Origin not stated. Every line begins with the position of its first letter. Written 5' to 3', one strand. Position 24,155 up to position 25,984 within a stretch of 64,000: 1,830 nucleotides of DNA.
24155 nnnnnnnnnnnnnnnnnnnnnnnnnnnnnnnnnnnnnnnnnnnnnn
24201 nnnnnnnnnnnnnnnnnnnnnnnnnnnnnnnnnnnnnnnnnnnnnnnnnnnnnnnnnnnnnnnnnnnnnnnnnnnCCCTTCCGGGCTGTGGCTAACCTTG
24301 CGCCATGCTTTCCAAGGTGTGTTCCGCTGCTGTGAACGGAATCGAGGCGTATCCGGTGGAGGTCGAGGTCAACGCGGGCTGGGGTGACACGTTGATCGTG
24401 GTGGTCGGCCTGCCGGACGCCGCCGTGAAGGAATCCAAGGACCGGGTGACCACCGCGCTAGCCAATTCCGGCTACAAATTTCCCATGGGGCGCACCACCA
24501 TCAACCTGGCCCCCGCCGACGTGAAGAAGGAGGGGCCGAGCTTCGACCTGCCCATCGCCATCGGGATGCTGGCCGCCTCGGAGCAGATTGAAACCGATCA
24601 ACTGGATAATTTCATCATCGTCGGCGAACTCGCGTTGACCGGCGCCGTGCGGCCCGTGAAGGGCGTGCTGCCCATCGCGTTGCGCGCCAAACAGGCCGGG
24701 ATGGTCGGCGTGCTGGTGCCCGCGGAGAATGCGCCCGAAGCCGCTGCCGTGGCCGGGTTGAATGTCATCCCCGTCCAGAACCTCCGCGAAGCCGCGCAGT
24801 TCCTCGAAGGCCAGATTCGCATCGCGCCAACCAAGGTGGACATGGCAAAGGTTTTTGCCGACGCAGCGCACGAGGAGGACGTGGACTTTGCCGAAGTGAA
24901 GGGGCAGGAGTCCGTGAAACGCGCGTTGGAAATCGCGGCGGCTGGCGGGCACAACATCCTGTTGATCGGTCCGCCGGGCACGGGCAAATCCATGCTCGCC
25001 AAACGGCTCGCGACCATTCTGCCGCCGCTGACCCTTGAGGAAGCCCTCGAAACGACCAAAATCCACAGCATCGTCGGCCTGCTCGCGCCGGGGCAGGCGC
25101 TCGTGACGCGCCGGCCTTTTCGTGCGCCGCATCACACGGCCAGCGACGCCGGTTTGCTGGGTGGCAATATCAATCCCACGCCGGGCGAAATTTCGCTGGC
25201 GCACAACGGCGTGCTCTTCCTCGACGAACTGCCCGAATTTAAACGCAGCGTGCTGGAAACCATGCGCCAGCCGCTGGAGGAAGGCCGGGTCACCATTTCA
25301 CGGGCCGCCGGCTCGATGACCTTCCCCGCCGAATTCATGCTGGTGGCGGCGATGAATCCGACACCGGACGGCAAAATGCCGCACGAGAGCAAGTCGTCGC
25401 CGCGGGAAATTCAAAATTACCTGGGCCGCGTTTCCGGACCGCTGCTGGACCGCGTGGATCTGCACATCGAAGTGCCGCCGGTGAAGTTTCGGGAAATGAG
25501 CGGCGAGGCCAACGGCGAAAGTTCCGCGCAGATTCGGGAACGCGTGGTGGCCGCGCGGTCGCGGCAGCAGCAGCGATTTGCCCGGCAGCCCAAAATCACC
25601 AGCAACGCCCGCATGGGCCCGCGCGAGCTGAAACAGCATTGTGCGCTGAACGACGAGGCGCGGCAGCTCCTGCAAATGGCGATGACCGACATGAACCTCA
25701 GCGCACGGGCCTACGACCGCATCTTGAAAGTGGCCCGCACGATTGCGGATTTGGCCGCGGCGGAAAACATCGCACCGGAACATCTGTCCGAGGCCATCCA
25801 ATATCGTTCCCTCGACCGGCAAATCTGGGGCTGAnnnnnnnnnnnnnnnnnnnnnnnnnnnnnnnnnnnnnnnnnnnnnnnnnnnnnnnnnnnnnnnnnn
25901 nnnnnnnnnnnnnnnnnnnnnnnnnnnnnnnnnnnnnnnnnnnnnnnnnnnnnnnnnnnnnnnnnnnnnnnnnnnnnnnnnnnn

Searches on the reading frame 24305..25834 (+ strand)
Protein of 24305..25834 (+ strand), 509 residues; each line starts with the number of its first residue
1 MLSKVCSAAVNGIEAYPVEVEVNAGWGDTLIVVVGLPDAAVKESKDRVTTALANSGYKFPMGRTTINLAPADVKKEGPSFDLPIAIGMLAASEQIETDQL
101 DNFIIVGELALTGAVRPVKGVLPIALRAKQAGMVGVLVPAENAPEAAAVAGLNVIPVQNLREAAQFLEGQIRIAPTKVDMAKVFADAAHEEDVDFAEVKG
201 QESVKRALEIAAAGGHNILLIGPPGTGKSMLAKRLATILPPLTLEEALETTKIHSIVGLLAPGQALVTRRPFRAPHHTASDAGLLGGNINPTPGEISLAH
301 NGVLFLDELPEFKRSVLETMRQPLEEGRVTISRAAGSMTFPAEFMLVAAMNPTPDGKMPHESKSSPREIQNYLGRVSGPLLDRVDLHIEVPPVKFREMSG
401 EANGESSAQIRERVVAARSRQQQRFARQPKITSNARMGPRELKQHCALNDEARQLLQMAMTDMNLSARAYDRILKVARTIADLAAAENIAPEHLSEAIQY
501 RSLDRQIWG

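Call 29: search_protein_families(library=pfam, proteins=[window:24305-25834:+])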
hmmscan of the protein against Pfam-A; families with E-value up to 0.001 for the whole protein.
window:24305-25834:+ (509 aa): 14 families
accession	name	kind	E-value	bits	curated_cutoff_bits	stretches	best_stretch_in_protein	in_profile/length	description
PF01078.27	Mg_chelatase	-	7.9e-90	300.2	20.3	1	194-397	1-206/207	Magnesium chelatase, subunit ChlI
PF13541.12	ChlI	-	1.2e-44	151.6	27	1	20-142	1-121/121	Subunit ChlI of Mg-chelatase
PF13335.12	Mg_chelatase_C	-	4.5e-34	117.4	26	1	404-501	1-94/94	Magnesium chelatase, subunit ChlI C-terminal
PF07728.20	AAA_5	-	1.8e-13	51.1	22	1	217-356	1-127/139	AAA domain (dynein-related subfamily)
PF00493.29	MCM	-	1.3e-10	41.2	23.3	1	210-386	52-200/224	MCM P-loop domain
PF00158.32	Sigma54_activat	-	1.8e-07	31.5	20.2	0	287-353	80-144/168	Sigma-54 interaction domain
PF05362.19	Lon_C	-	2.5e-07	30.9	21.1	1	70-149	102-179/205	Lon protease (S16) C-terminal proteolytic domain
PF20030.5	bpMoxR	-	2.3e-06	27.3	27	1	200-239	16-55/205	MoxR domain in the MoxR-vWA-beta-propeller ternary systems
PF00004.35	AAA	-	3.5e-05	24.7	21.2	1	218-240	1-23/131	ATPase family associated with various cellular activities (AAA)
PF05496.18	RuvB_N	-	6.8e-05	23.1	27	0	195-237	6-55/159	Holliday junction DNA helicase RuvB P-loop domain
PF13191.12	AAA_16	-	7.3e-05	23.8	32.6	1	203-240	11-49/167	AAA ATPase domain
PF07724.20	AAA_2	-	0.00029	21.3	27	1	217-332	5-107/166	AAA domain (Cdc48 subfamily)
PF13401.12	AAA_22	-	0.00063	20.5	27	0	217-240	7-30/130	AAA domain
PF13521.12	AAA_28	-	0.00087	20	27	0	218-248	2-32/164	AAA domain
